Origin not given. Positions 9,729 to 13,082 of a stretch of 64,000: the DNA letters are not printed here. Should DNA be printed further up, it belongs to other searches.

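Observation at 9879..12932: Giant secreted PGRP-type amidase and S8 protease fusion with a seven-repeat C-terminal domain that is recently duplicated at the DNA level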

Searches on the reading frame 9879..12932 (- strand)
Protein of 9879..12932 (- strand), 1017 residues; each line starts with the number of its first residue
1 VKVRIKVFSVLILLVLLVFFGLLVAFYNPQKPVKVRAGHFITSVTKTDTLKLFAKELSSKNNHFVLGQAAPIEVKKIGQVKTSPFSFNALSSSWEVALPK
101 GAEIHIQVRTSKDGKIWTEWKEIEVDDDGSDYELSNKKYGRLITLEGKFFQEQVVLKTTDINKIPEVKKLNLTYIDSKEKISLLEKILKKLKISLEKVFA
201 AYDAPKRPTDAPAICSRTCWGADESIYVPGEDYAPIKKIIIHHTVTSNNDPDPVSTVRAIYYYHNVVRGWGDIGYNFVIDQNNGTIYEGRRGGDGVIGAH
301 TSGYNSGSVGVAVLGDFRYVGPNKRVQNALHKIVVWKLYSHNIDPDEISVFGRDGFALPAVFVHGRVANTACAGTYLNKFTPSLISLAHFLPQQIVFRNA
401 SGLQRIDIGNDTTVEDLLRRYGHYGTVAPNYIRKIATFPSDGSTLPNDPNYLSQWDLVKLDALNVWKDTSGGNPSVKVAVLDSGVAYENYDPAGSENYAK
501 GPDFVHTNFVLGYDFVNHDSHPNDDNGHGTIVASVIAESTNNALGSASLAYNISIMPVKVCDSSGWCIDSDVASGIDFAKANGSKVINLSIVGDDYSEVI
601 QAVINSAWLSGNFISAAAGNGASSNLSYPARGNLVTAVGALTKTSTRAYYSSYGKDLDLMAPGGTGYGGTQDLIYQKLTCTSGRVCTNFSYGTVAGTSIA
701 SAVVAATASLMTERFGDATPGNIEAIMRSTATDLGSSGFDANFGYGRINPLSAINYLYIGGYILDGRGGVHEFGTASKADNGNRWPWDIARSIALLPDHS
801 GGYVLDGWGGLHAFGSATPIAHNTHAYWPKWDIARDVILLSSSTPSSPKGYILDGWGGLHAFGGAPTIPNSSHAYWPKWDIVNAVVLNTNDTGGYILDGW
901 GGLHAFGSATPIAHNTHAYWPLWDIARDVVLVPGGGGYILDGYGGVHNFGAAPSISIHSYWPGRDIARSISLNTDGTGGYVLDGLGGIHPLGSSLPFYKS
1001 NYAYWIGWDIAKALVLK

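Call 3: search_protein_families(library=pfam, proteins=[window:9879-12932:-], max_evalue=1)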
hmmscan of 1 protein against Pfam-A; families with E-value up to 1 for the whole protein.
window:9879-12932:- (1017 aa): 3 families
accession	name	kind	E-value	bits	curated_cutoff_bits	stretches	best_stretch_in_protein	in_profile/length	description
PF00082.27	Peptidase_S8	-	9.8e-43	146.9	21.8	1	475-746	3-288/288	Subtilase family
PF01510.30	Amidase_2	-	2.5e-13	50.9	26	1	233-365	2-120/131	N-acetylmuramoyl-L-alanine amidase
PF11044.13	TMEMspv1-c74-12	-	0.48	11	25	0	7-24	8-25/49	Plectrovirus spv1-c74 ORF 12 transmembrane protein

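Call 4: search_protein_families(library=ncbifam, proteins=[window:9879-12932:-], max_evalue=1)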
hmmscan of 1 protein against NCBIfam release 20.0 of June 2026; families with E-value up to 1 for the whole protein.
window:9879-12932:- (1017 aa): 4 families
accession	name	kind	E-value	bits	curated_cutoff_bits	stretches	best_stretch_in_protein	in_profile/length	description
TIGR03921.1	T7SS_mycosin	equivalog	2.4e-38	132.2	278.75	1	463-755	4-286/353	type VII secretion-associated serine protease mycosin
NF033595.1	denti_PrtP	equivalog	1.3e-17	63.6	300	2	587-756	342-504/606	dentilisin complex serine proteinase subunit PrtP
NF049966.1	QH_SP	equivalog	2.2e-10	40.2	165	1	477-731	1-211/219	subtilisin-like serine protease QhpE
TIGR03895.1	protease_PatA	subfamily_domain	1.6e-07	30.5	421.05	1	528-731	1-200/606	PatA/PatG family cyanobactin maturation protease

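Call 10: search_solved_structures(query=window:9879-12932:-, max_evalue=0.01)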
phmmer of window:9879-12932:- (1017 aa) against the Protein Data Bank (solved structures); distinct sequences matched with E-value up to 0.01: 158 (the best 60 are shown).
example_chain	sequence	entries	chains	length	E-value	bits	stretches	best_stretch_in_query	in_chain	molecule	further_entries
1dbi_A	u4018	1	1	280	2.2e-30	108.5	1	470-756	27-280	AK.1 SERINE PROTEASE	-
1thm_A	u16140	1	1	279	1.4e-28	102.4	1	446-756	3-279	THERMITASE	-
1tec_E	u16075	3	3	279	1.8e-28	102.1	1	446-756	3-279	THERMITASE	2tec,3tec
1bh6_A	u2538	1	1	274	5.1e-26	94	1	508-750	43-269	SUBTILISIN DY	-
3qtl_A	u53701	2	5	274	1.6e-25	92.3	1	502-750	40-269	Subtilisin-like serin protease | KerA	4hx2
4gi3_A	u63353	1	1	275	1.6e-25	92.3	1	502-750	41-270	KerA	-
1c3l_A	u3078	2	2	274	1.8e-25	92.2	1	502-750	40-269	SUBTILISIN-CARLSBERG | Subtilisin Carlsberg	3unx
1scn_E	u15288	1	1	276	2.8e-25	91.6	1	502-750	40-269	SUBTILISIN CARLSBERG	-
1af4_A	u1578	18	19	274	2.9e-25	91.5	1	502-750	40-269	SUBTILISIN CARLSBERG | SUBTILISIN CARLSBERG, TYPE VIII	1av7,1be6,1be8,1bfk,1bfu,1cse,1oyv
1yu6_A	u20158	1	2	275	3e-25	91.5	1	502-750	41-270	Subtilisin Carlsberg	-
1sel_A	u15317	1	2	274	8.8e-25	89.9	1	502-750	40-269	SELENOSUBTILISIN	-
1avt_A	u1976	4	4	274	8.8e-25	89.9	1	502-750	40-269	SUBTILISIN CARLSBERG, TYPE VIII | KerA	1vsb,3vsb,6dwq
1ndu_A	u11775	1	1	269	4.1e-24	87.7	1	508-750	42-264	Subtilisin Savinase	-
1ah2_A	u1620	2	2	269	1.5e-23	85.9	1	508-750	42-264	SERINE PROTEASE PB92 | SUBTILISIN SAVINASE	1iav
1st3_A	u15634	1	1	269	2.3e-23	85.2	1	508-750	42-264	SUBTILISIN BL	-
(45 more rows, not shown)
